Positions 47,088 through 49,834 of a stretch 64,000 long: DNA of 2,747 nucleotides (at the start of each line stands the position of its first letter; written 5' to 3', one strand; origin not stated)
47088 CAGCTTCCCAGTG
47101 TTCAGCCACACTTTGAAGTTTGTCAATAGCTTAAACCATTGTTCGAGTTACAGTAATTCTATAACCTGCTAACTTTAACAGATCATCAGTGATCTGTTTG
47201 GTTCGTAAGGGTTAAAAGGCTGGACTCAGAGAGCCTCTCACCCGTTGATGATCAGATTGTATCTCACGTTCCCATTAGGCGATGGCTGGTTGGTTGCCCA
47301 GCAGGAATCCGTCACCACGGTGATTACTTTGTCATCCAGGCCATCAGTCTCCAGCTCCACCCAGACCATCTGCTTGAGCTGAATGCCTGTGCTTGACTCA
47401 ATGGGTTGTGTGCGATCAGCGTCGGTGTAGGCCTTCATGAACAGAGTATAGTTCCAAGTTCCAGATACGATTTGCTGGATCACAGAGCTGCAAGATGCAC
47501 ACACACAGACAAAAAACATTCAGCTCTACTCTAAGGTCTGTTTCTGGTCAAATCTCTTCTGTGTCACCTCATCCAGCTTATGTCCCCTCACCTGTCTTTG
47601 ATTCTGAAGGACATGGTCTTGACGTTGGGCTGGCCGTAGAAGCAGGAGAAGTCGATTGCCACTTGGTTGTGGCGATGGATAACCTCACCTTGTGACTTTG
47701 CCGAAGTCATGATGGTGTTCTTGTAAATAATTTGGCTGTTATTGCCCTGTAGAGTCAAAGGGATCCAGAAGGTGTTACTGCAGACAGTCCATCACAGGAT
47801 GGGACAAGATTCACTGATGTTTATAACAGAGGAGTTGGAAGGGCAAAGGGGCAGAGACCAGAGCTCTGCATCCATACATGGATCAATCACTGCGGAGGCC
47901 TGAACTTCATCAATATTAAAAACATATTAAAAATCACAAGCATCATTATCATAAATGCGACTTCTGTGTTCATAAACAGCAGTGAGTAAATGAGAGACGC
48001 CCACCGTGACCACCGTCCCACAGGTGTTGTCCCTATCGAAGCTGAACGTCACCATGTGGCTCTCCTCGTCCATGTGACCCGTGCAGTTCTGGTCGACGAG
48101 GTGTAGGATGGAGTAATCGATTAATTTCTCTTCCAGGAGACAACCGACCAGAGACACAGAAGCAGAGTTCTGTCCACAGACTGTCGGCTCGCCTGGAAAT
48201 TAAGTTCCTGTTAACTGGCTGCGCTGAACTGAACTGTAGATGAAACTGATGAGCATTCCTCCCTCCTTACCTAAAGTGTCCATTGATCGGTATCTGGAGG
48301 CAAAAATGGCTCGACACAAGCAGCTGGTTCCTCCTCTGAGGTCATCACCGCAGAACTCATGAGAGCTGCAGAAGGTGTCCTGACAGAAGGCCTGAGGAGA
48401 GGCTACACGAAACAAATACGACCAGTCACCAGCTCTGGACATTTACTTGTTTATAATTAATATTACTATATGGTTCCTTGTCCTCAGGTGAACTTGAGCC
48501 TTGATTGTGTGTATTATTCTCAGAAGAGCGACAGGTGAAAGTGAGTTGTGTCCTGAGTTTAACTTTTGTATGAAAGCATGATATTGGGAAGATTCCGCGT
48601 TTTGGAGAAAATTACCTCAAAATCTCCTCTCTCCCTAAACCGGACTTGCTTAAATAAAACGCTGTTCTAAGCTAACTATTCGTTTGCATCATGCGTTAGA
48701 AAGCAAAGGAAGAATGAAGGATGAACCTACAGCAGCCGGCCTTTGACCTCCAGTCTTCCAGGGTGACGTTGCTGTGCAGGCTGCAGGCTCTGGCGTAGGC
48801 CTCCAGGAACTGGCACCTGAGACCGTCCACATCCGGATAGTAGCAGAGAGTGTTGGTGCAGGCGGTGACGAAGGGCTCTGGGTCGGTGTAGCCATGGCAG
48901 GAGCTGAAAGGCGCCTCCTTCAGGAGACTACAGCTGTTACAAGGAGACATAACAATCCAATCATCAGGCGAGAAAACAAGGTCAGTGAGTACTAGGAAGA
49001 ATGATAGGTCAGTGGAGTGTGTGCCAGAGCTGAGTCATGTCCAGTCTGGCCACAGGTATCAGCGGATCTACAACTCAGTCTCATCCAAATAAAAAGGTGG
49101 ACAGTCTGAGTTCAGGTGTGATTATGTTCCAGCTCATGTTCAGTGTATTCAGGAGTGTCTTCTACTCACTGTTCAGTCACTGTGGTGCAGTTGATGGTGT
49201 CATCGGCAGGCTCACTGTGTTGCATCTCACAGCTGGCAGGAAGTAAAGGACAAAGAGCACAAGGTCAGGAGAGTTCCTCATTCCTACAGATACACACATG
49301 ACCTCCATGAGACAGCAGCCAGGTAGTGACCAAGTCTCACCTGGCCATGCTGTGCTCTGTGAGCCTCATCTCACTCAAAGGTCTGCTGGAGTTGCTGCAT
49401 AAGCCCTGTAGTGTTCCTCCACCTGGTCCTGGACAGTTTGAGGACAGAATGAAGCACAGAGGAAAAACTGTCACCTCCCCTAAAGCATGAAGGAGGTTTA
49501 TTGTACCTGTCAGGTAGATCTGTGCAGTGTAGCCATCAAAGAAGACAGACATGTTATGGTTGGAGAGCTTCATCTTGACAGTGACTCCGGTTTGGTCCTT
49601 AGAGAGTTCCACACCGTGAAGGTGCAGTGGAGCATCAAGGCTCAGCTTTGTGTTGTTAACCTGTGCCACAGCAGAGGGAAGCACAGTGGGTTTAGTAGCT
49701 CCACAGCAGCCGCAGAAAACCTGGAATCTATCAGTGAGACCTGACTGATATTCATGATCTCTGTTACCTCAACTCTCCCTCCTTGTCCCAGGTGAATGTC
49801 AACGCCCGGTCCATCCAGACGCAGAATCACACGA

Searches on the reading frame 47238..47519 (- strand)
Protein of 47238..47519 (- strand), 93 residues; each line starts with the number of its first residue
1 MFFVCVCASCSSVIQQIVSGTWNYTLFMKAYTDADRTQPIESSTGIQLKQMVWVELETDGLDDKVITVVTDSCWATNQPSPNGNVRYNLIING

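Call 51: search_protein_families(library=pfam, proteins=[window:47238-47519:-], max_evalue=0.01)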
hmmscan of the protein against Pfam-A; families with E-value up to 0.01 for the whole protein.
window:47238-47519:- (93 aa): 1 family
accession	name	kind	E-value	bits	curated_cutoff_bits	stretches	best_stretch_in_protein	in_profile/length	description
PF00100.29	Zona_pellucida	-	1.3e-14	54.9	24.6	1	21-93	2-75/133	ZP-C domain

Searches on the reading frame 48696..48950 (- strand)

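Call 51: search_protein_families(library=pfam, proteins=[window:48696-48950:-], max_evalue=0.01)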
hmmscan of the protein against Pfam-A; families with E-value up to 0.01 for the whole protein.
window:48696-48950:- (84 aa): 1 family
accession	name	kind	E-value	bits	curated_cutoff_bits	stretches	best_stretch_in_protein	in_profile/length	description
PF08742.16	C8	-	1.8e-18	67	23.7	1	7-73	2-67/68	C8 domain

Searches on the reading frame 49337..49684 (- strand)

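Call 51: search_protein_families(library=pfam, proteins=[window:49337-49684:-], max_evalue=0.01)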
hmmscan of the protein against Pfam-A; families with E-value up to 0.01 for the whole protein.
window:49337-49684:- (115 aa): 1 family
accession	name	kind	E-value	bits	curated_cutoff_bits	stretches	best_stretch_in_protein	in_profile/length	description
PF08290.16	Hep_core_N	-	0.0074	16.6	25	0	73-85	3-15/27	Hepatitis core protein, putative zinc finger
